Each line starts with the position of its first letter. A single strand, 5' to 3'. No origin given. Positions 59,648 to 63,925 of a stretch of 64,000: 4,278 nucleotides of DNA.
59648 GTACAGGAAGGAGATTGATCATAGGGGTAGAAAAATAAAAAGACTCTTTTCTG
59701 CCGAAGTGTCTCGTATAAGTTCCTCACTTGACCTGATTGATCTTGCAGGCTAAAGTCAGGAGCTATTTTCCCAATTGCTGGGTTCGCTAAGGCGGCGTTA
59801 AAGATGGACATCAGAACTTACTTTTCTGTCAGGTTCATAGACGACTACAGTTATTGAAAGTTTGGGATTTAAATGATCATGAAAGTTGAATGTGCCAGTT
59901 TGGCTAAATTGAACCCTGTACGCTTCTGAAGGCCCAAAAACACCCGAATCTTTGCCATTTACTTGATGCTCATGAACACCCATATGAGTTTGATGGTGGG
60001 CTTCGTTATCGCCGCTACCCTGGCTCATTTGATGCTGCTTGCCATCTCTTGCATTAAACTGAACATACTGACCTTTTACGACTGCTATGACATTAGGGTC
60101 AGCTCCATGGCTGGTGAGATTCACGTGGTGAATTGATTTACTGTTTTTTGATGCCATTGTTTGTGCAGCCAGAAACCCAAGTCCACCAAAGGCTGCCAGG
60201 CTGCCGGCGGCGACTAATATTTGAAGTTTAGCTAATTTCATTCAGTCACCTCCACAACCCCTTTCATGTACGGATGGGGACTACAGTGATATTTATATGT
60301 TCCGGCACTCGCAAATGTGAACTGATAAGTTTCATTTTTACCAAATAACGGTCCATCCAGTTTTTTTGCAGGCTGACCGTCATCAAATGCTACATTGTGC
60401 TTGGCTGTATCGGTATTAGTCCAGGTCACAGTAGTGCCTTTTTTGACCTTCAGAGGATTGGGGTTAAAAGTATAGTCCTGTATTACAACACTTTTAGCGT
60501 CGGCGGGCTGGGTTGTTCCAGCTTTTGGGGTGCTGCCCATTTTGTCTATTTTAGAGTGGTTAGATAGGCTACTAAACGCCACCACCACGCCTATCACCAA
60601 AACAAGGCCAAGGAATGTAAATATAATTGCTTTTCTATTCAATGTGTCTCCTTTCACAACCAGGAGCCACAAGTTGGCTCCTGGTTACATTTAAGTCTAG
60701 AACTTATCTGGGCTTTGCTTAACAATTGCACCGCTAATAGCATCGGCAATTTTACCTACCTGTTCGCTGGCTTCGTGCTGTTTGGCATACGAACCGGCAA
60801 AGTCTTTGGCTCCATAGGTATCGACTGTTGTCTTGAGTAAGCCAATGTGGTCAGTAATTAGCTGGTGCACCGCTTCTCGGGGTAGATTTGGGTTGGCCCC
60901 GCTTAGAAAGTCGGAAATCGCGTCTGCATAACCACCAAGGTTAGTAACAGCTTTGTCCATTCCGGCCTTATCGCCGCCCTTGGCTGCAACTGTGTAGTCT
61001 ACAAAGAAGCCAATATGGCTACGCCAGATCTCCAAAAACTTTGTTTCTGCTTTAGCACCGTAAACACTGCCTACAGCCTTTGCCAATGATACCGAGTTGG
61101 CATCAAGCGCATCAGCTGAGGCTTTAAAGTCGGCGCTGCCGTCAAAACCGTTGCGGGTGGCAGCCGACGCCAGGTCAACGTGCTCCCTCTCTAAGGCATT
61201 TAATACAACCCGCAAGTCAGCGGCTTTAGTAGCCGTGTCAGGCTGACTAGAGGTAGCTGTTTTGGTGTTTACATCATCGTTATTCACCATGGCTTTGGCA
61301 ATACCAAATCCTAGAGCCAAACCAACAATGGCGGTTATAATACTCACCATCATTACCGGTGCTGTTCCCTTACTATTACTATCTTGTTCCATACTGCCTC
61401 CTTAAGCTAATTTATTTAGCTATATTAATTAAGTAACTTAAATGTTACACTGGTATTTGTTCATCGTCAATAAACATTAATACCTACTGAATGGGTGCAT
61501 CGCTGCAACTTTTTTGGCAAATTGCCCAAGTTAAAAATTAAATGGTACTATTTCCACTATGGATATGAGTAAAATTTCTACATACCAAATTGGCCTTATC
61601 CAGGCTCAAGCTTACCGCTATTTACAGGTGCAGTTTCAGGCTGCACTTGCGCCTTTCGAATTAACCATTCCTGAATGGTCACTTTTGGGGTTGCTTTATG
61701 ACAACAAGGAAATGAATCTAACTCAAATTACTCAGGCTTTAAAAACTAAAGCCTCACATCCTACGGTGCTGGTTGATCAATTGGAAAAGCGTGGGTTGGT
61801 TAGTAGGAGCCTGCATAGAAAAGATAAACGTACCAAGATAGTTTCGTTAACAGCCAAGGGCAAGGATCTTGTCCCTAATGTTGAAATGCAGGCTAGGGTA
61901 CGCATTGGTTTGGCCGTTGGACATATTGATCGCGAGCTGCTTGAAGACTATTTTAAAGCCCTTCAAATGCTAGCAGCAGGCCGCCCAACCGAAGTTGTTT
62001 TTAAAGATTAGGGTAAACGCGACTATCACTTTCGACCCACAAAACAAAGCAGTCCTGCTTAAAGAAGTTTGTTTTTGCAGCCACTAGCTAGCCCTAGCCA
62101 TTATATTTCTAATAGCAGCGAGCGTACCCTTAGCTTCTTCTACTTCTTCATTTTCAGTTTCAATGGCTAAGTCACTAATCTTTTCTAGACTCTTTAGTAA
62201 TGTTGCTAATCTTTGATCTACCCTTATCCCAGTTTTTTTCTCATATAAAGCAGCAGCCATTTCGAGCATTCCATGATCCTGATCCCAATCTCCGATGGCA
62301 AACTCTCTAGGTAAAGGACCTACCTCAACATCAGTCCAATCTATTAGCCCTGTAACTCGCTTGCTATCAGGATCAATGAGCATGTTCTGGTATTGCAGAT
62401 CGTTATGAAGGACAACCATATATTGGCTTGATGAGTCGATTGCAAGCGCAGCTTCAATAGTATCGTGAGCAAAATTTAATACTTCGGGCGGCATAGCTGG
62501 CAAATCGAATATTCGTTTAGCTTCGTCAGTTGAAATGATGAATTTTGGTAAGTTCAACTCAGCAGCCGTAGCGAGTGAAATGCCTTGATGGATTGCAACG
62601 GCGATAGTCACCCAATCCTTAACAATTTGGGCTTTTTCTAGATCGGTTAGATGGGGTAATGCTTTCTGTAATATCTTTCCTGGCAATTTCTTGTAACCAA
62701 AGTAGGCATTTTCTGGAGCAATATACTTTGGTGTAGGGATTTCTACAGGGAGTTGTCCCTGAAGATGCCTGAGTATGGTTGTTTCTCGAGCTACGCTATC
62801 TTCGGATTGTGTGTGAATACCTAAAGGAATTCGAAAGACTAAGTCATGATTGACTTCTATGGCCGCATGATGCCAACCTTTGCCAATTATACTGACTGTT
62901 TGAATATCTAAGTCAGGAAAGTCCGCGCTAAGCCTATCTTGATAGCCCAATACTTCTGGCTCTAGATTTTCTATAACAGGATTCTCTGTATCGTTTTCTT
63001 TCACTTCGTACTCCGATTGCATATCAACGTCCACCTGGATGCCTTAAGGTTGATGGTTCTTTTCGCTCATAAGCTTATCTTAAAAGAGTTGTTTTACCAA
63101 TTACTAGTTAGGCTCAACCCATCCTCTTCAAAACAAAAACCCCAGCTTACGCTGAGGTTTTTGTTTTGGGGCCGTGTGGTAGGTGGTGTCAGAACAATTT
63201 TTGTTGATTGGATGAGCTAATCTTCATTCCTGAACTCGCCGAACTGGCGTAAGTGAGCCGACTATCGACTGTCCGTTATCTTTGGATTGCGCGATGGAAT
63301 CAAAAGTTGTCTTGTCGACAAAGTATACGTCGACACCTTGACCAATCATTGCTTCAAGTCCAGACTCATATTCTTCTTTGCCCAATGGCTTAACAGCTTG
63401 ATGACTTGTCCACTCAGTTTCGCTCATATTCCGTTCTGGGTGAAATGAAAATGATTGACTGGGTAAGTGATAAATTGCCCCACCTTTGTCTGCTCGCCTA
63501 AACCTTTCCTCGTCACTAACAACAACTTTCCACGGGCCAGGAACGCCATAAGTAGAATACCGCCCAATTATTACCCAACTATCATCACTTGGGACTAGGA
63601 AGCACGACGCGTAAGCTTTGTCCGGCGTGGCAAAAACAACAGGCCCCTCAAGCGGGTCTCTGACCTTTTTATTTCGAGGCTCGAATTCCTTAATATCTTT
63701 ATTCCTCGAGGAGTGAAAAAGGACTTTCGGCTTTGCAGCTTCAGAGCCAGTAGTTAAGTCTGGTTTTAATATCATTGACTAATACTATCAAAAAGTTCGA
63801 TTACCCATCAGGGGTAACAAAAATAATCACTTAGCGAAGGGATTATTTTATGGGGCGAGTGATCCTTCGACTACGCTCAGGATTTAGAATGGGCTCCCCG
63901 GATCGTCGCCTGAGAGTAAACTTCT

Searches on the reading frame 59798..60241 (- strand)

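Call 56: search_protein_families(library=pfam, proteins=[window:59798-60241:-], max_evalue=0.01)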
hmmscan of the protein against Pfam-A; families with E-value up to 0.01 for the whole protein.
window:59798-60241:- (147 aa): 1 family
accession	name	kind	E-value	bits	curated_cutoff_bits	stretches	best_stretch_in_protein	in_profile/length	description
PF13473.12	Cupredoxin_1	-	0.0005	20.5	27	1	23-133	9-103/104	Cupredoxin-like domain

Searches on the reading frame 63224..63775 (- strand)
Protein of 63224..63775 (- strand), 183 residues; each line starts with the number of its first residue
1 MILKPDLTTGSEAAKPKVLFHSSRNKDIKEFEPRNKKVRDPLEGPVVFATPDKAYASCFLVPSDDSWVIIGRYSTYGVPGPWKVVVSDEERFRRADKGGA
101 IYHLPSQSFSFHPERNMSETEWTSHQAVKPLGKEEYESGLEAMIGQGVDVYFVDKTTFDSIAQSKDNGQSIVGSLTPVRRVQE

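Call 21: find_encoding_contigs(protein=window:63224-63775:-, flank=10000, max_places=4)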
Protein window:63224-63775:- (183 aa): 1 contig read that carries it; 1 place shown.
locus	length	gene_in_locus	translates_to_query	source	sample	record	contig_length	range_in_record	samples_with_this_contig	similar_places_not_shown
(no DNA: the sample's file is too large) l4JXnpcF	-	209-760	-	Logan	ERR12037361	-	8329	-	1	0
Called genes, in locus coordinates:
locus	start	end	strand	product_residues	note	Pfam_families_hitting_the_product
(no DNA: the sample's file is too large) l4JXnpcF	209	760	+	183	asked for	PF21820:DUF6886 (faint)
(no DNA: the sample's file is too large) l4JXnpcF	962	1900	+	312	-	PF01636:APH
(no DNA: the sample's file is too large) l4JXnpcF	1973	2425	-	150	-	PF22166:WHD_ArnR1 (weak), PF22381:Staph_reg_Sar_Rot (weak), PF12802:MarR_2, PF01047:MarR, PF13463:HTH_27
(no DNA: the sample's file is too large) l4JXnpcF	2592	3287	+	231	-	-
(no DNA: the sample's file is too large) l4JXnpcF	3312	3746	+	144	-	PF13473:Cupredoxin_1, PF00127:Copper-bind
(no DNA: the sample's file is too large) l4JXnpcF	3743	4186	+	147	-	-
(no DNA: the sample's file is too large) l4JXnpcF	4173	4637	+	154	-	PF00578:AhpC-TSA, PF08534:Redoxin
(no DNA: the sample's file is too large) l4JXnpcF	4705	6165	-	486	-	PF03109:ABC1, PF00069:Pkinase (weak)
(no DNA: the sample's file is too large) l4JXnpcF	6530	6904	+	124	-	-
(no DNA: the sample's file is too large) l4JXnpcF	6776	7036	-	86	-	-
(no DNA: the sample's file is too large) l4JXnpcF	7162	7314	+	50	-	PF18919:DUF5670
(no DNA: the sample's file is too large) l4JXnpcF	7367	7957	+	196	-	PF00551:Formyl_trans_N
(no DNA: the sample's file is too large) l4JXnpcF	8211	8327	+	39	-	?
